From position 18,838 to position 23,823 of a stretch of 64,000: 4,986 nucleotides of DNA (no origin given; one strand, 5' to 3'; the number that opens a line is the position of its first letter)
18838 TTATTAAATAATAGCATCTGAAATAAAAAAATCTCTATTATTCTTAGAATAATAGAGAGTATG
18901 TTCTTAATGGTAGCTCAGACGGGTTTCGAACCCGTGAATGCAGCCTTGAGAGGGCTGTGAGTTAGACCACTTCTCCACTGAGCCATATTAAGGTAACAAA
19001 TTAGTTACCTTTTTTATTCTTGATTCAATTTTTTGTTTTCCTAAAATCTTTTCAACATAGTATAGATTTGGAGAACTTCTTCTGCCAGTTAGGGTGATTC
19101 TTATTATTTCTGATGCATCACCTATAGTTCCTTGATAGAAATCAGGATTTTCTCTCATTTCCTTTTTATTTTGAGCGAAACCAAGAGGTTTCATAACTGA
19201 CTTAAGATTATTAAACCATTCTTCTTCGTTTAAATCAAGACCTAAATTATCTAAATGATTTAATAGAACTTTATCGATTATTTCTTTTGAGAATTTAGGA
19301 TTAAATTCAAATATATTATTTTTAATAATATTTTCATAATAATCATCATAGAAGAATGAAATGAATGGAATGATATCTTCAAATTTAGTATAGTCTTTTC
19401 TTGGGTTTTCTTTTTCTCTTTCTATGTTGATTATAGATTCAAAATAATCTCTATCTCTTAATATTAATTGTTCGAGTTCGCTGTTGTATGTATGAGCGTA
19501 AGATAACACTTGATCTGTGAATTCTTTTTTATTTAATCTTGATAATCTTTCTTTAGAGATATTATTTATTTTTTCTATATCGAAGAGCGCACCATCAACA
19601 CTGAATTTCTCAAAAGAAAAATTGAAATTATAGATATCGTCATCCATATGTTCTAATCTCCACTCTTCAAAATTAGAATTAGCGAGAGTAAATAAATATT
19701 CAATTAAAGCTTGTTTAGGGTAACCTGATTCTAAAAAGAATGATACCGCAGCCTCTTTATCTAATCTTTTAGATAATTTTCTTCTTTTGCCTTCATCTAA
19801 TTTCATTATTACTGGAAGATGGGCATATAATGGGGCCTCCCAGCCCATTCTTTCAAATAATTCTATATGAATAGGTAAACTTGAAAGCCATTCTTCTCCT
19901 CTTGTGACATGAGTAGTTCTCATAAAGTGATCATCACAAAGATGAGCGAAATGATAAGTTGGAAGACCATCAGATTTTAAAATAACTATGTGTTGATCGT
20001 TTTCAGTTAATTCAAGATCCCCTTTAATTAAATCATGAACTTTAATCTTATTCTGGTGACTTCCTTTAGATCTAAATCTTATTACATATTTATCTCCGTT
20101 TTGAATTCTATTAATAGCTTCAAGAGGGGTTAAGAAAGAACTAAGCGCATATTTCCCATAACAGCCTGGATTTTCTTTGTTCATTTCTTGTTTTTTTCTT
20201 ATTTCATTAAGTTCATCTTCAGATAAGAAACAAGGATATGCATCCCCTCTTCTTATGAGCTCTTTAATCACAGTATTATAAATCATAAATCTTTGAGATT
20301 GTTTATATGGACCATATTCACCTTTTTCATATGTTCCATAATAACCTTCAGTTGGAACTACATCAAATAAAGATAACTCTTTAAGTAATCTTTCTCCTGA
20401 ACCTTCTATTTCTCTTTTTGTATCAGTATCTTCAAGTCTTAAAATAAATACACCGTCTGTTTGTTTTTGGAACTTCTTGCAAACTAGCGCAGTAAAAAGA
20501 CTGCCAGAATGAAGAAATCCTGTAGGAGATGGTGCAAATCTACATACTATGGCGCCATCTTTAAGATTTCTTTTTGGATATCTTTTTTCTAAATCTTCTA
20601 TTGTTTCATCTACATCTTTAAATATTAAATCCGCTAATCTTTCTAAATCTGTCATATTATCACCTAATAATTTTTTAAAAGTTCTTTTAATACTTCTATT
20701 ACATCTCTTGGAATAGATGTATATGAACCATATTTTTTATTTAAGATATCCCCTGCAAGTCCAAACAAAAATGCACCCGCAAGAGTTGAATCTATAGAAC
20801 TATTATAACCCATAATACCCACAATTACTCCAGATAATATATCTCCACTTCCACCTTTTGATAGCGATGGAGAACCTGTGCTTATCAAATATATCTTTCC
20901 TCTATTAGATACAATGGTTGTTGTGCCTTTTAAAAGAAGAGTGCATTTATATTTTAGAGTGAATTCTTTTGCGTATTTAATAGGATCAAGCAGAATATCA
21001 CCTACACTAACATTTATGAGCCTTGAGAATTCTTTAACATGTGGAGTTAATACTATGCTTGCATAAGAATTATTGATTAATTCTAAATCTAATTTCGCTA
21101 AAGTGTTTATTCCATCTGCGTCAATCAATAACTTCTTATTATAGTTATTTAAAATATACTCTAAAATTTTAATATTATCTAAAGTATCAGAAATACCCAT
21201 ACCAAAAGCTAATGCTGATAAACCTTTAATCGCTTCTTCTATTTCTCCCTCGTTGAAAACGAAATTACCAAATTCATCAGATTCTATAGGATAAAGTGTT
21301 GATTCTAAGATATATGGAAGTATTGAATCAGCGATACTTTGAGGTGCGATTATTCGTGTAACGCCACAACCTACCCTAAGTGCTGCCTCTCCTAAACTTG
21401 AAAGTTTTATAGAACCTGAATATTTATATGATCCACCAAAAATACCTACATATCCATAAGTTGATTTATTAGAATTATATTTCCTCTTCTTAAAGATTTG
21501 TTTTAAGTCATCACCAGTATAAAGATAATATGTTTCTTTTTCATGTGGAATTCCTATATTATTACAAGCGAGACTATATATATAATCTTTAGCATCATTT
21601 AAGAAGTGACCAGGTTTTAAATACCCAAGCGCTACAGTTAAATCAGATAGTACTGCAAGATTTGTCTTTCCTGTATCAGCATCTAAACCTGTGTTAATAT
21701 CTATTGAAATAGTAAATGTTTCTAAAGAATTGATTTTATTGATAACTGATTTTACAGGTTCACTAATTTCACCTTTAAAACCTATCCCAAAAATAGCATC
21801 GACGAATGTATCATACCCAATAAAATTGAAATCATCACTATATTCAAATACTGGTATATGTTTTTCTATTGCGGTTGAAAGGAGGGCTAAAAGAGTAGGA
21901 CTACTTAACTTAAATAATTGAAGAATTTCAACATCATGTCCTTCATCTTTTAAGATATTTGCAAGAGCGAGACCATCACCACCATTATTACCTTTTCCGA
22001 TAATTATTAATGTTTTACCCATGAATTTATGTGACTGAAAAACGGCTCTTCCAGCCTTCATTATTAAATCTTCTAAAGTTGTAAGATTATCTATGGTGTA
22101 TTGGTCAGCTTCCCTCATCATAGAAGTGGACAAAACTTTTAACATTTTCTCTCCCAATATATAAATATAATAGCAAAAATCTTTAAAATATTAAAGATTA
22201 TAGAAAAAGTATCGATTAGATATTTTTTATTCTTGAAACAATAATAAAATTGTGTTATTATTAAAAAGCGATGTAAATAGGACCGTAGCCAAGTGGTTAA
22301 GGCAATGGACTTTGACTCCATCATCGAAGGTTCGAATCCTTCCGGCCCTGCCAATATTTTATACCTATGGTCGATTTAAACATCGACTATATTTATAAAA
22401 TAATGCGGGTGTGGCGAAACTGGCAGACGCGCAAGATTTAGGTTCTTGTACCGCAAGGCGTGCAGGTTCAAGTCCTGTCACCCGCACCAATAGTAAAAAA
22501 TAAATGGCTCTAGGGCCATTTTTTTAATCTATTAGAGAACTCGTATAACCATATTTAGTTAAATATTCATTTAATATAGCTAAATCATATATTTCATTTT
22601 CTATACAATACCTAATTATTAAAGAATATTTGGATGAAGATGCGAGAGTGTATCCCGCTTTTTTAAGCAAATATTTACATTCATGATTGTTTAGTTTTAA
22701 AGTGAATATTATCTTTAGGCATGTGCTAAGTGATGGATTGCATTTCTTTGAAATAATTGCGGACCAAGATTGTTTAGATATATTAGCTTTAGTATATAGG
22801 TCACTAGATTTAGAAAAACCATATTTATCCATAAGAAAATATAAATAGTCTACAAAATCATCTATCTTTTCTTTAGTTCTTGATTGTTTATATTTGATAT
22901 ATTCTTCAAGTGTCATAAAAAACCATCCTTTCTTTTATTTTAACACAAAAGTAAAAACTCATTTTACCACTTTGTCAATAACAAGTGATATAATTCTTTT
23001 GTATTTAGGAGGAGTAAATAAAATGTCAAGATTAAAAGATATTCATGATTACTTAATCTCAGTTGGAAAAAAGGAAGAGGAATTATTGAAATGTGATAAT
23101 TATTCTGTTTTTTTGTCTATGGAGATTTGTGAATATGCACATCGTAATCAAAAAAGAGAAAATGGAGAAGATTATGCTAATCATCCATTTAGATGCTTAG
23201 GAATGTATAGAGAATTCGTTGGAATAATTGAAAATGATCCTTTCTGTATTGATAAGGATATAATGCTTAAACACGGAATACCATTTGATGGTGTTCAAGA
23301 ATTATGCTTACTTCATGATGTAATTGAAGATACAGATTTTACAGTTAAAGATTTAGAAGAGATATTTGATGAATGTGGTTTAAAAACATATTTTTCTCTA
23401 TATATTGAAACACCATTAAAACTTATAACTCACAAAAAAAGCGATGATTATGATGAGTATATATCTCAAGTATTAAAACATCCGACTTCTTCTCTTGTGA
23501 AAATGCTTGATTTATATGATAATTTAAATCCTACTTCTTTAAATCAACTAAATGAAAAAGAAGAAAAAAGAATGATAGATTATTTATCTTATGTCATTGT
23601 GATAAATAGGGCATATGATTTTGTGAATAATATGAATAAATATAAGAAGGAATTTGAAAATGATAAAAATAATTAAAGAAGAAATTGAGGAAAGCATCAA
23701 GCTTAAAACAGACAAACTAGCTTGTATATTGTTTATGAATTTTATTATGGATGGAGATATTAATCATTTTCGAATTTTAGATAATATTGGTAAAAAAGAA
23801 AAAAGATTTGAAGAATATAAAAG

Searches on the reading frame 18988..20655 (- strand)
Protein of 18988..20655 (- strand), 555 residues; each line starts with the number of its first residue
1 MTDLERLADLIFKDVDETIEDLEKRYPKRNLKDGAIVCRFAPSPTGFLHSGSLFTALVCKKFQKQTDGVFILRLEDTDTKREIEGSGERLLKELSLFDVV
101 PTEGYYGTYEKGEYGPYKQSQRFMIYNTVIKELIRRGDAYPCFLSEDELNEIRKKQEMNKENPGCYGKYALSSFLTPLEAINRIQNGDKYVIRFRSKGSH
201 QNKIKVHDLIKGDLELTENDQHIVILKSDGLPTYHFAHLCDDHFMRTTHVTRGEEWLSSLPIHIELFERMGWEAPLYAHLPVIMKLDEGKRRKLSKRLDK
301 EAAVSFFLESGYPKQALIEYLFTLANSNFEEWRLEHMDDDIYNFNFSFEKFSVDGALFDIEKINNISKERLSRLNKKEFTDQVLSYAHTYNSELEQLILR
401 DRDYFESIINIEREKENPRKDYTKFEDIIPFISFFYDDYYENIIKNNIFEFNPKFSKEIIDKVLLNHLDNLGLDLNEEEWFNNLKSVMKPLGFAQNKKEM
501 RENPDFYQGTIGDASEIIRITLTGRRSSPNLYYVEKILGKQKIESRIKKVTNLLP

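Call 64: search_protein_families(library=pfam, proteins=[window:18988-20655:-], max_evalue=0.0001)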
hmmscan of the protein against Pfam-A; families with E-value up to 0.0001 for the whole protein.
window:18988-20655:- (555 aa): 2 families
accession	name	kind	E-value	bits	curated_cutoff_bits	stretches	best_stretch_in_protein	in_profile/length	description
PF00749.27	tRNA-synt_1c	-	4.3e-65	220.1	23.4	1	36-363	2-312/314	tRNA synthetases class I (E and Q), catalytic domain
PF19269.4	Anticodon_2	-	4.4e-08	34.1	23.6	0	512-550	102-140/141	Anticodon binding domain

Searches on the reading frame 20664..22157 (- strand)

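Call 64: search_protein_families(library=pfam, proteins=[window:20664-22157:-], max_evalue=0.0001)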
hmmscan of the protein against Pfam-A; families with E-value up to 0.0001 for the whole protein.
window:20664-22157:- (497 aa): 2 families
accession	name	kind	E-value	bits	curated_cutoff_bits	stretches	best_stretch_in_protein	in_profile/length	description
PF01256.23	Carb_kinase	-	8.7e-43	147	27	1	237-487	1-237/242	NAD(P)H-hydrate dehydratase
PF03853.21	YjeF_N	-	1.2e-31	110.5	24.9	1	30-183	3-169/169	YjeF-related protein N-terminus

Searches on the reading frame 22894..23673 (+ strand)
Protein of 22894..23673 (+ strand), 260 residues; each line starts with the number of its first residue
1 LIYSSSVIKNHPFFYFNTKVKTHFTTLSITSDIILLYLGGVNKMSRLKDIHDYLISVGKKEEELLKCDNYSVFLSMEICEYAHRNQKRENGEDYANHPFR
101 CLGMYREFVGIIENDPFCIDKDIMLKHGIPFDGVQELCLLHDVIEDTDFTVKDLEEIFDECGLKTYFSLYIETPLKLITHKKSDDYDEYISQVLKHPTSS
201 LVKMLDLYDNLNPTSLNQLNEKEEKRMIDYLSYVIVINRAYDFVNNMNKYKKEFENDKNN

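Call 28: search_protein_families(library=pfam, proteins=[window:22894-23673:+], max_evalue=0.001)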
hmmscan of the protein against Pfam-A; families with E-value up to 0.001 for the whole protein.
window:22894-23673:+ (260 aa): 0 families

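Call 61: search_protein_families(library=pfam, proteins=[window:22894-23673:+], max_evalue=5)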
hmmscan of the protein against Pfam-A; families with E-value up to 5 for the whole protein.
window:22894-23673:+ (260 aa): 0 families

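Call 62: search_solved_structures(query=window:22894-23673:+, max_evalue=1, show_alignments=1)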
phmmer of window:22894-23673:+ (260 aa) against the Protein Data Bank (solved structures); distinct sequences matched with E-value up to 1: 15.
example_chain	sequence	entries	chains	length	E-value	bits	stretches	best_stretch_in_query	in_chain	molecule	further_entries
7smg_A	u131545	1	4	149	3e-08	36.8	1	132-232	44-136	(p)ppApp hydrolase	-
7oiw_A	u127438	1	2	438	7.2e-06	29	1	60-179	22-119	GTP pyrophosphokinase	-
3nqw_A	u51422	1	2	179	8.3e-05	25.6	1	128-228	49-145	CG11900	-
8acu_A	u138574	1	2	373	0.0001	25.3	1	78-162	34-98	GTP pyrophosphokinase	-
6yxa_A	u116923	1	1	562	0.00017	24.5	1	78-162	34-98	GTP pyrophosphokinase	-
7qps_A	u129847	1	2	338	0.00057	22.8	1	137-226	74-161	ACT domain protein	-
9s6k_B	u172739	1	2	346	0.0024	20.8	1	127-161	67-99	GTP pyrophosphokinase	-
7qpr_A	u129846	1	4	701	0.0042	20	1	138-225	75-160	ACT domain protein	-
5xnx_A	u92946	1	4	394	0.014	18.3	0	137-162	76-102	Bifunctional (p)ppGpp synthase/hydrolase RelA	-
3nr1_A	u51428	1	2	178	0.021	17.7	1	114-233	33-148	HD domain-containing protein 3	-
1vj7_A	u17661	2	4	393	0.048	16.5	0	131-160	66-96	Bifunctional RELA/SPOT | Bifunctional (p)ppGpp synthase/hydrolase RelA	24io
6yvc_A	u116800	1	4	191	0.074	15.9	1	105-215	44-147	Bifunctional (P)ppGpp synthetase/guanosine-3',5'-bis(Diphosphate) 3'-pyrophosphohydrolase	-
6z3n_AAA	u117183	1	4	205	0.082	15.7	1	105-215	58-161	Hydrolase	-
5vxa_A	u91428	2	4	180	0.19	14.6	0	114-213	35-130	Guanosine-3',5'-bis(diphosphate) 3'-pyrophosphohydrolase MESH1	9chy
6z3o_AAA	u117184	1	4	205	0.22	14.4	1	105-215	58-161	Small Alarmone Hydrolase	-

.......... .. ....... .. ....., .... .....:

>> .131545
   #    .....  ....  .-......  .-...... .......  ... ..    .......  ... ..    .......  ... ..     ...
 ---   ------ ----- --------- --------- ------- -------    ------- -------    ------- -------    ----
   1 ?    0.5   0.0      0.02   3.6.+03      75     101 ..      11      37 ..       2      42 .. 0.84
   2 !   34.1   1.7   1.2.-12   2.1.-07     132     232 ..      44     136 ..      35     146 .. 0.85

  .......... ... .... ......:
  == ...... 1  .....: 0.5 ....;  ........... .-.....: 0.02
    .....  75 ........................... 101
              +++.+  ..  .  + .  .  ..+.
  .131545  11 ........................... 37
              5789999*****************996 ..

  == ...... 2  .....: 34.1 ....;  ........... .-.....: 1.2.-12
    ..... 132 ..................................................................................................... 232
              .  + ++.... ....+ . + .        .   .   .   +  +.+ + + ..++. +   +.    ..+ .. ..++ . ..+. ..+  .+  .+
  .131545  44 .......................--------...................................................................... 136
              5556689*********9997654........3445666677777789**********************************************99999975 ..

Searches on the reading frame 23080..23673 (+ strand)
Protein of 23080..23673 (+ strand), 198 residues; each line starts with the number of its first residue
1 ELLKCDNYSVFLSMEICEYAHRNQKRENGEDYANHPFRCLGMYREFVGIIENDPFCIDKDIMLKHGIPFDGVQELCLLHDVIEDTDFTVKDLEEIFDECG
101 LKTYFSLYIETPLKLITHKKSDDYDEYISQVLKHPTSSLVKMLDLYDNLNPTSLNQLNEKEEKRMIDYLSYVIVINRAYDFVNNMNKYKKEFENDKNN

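Call 61: search_protein_families(library=pfam, proteins=[window:23080-23673:+], max_evalue=5)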
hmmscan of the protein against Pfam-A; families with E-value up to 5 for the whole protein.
window:23080-23673:+ (198 aa): 1 family
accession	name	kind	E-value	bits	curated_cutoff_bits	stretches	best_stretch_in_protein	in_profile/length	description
PF05545.16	FixQ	-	0.23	11.9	29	1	19-38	28-47/49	Cbb3-type cytochrome oxidase component FixQ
